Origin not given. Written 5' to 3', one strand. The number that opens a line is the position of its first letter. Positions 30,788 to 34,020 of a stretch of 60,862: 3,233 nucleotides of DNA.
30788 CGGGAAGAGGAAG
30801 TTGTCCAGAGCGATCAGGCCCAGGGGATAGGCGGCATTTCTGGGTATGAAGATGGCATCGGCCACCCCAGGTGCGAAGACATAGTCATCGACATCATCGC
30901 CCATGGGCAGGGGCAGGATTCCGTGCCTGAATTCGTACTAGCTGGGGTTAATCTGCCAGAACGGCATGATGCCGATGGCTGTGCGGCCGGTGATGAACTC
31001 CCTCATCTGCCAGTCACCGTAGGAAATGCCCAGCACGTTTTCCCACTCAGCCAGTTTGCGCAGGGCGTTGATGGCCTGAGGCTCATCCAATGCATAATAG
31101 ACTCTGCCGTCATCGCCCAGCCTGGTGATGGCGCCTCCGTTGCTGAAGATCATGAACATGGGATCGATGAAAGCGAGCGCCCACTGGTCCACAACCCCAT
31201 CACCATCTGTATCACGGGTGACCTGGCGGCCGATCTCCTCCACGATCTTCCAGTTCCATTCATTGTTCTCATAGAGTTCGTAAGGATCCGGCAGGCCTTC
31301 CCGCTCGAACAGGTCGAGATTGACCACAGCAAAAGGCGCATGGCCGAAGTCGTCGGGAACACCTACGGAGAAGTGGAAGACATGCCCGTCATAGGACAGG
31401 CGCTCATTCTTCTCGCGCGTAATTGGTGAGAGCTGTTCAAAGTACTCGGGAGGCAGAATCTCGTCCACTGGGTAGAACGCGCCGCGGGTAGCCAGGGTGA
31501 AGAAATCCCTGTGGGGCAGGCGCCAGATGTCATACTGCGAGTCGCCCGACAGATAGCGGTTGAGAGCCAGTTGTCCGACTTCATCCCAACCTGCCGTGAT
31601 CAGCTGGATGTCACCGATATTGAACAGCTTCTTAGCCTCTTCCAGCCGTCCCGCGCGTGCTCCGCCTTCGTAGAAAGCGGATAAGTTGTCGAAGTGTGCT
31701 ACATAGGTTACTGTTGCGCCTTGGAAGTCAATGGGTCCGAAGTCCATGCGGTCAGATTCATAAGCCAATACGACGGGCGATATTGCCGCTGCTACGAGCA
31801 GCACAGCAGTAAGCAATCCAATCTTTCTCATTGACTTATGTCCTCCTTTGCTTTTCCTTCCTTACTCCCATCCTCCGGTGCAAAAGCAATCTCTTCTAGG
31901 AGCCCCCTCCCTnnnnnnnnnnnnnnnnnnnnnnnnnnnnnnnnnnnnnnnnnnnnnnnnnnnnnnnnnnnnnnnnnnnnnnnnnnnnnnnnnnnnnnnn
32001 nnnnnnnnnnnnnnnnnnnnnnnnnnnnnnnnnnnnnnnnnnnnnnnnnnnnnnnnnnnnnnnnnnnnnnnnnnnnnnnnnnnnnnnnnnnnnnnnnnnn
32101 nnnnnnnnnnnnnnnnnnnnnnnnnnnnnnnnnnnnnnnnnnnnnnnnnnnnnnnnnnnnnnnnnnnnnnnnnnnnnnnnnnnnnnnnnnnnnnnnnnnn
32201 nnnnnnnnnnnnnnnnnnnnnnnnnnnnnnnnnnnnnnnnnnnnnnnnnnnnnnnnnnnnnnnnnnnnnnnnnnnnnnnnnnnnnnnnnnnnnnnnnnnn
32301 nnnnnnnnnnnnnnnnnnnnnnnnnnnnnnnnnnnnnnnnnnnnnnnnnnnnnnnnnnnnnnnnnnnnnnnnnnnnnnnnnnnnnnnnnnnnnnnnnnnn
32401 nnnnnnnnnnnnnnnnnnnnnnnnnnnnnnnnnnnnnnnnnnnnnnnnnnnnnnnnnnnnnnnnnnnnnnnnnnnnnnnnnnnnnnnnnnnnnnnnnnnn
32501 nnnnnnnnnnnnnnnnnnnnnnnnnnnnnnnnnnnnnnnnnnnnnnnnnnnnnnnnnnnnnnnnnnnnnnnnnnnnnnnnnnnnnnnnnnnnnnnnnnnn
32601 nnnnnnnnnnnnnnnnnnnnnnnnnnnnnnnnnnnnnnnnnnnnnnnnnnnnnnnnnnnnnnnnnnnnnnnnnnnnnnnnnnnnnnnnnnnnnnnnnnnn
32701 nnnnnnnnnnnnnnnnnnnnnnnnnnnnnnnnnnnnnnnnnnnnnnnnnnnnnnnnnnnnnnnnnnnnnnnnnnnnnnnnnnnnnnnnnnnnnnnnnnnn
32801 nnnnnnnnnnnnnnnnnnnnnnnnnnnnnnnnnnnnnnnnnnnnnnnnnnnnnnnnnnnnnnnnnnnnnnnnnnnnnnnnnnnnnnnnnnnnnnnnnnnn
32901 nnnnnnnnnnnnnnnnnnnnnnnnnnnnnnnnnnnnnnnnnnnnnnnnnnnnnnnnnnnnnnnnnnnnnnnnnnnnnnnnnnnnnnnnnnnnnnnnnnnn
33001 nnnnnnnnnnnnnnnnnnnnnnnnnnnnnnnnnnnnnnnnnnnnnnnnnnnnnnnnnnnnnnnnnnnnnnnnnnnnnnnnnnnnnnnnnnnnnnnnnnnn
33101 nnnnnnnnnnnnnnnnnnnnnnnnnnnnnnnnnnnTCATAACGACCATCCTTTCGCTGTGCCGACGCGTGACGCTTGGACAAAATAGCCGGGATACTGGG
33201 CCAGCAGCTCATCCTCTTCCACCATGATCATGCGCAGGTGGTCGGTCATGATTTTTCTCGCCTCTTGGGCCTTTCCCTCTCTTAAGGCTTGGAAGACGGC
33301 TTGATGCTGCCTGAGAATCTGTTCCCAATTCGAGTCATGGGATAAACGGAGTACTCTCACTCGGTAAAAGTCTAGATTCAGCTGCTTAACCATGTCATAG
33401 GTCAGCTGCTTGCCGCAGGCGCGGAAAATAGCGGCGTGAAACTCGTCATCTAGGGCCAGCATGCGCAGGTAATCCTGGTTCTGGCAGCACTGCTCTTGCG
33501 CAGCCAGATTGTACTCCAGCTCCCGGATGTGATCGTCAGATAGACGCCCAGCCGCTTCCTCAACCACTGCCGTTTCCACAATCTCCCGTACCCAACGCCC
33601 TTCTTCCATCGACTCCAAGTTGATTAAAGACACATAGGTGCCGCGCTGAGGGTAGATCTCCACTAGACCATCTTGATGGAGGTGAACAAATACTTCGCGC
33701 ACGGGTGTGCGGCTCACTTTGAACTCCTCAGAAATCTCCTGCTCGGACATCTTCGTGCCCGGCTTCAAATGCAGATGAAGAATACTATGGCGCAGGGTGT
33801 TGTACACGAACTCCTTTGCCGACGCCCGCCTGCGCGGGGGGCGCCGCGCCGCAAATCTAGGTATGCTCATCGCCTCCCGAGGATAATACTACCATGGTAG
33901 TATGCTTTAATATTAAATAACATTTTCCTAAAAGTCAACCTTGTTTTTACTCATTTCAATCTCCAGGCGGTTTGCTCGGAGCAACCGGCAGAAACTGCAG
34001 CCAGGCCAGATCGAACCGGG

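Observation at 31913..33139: Glucarate-dehydratase-like enolase heading a glucuronoxylan operon: candidate new route for 4-O-methylglucuronate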

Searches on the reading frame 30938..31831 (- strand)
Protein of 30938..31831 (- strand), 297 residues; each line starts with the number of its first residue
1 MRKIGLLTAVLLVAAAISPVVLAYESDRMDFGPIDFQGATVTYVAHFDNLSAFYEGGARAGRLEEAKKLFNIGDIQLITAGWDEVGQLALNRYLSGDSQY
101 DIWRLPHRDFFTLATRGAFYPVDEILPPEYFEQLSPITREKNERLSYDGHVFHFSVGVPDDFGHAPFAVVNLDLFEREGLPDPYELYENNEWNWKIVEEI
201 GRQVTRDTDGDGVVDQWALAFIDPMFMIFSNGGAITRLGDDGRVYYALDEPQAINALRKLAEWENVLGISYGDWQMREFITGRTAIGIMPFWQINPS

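Call 4: search_protein_families(library=pfam, proteins=[window:30938-31831:-])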
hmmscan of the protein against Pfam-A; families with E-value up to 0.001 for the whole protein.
window:30938-31831:- (297 aa): 1 family
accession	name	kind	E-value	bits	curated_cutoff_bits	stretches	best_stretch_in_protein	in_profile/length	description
PF01547.30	SBP_bac_1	-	2.2e-06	28.4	26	1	71-295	22-241/307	Bacterial extracellular solute-binding protein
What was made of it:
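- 30524..31831 (-): Solute-binding protein (435 codons) with an in-frame TAG at 30938-30940. Pfam SBP_bac_1 (call 4).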

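Call 5: search_protein_families(library=ncbifam, proteins=[window:30938-31831:-])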
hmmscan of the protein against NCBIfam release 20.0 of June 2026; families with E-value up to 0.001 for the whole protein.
window:30938-31831:- (297 aa): 0 families

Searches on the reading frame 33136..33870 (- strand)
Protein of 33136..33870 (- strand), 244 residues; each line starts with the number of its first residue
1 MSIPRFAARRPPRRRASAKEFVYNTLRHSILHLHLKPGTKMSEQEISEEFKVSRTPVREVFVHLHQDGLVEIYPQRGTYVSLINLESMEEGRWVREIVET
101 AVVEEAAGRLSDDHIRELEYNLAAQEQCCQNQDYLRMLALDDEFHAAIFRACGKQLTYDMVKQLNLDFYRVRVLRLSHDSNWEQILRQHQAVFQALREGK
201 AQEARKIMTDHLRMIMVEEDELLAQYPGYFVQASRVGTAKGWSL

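Call 4: search_protein_families(library=pfam, proteins=[window:33136-33870:-])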
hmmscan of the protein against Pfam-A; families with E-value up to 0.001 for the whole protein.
window:33136-33870:- (244 aa): 2 families
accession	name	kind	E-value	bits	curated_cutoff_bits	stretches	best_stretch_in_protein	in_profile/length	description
PF07729.17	FCD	-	2.9e-25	89.6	24.3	1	94-213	5-124/125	FCD domain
PF00392.27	GntR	-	9.5e-19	67.3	27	1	19-80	2-64/64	Bacterial regulatory proteins, gntR family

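Call 5: search_protein_families(library=ncbifam, proteins=[window:33136-33870:-])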
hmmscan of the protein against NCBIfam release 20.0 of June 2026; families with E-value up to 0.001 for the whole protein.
window:33136-33870:- (244 aa): 17 families
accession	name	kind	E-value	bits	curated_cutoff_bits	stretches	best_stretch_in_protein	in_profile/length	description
TIGR03338.1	phnR_burk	equivalog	2.9e-28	98.9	271.5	1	16-213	10-207/212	phosphonate utilization associated transcriptional regulator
NF003011.0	PRK03837.1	subfamily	3.7e-18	66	260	2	87-214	103-228/241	transcriptional regulator NanR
NF008504.0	PRK11414.1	equivalog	2.1e-14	53.8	225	1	21-208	15-204/221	GntR family transcriptional regulator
NF007741.0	PRK10421.1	equivalog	1e-12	48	311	2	95-216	105-230/262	transcriptional regulator LldR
NF008576.0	PRK11534.1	equivalog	1.4e-09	38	218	1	22-212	12-210/225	DNA-binding transcriptional regulator CsiR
NF007442.0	PRK09990.1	equivalog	6.9e-09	35.5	301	1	116-217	129-233/256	transcriptional regulator GlcC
NF052282.1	PLP_TF_PdxR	equivalog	2.9e-07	29.9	320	1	20-96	4-77/448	MocR-like pyridoxine biosynthesis transcription factor PdxR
NF007001.0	PRK09464.1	equivalog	4.6e-07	29.7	330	1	21-82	14-76/254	pyruvate dehydrogenase complex transcriptional repressor PdhR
NF007588.0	PRK10225.1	equivalog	1.5e-06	27.7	442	1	24-83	16-76/257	Uxu operon transcriptional regulator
TIGR02018.2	his_ut_repres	equivalog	6.1e-06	25.8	220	1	23-83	5-66/226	histidine utilization transcriptional repressor HutC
TIGR02404.1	trehalos_R_Bsub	equivalog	1.1e-05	25.2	211.95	1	22-122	5-102/233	trehalose operon repressor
NF052281.1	rhizopine_MocR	equivalog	1.9e-05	23.5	650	1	16-92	17-94/479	rhizopine catabolism transcriptional regulator MocR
TIGR02325.1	C_P_lyase_phnF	equivalog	2.1e-05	24.2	156.8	1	22-83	13-75/238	phosphonate metabolism transcriptional regulator PhnF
NF008571.0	PRK11523.1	equivalog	6.7e-05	22.4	396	0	40-212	31-218/258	transcriptional regulator ExuR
NF003444.0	PRK04984.1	equivalog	0.00019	21.1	189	1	26-80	16-71/239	fatty acid metabolism transcriptional regulator FadR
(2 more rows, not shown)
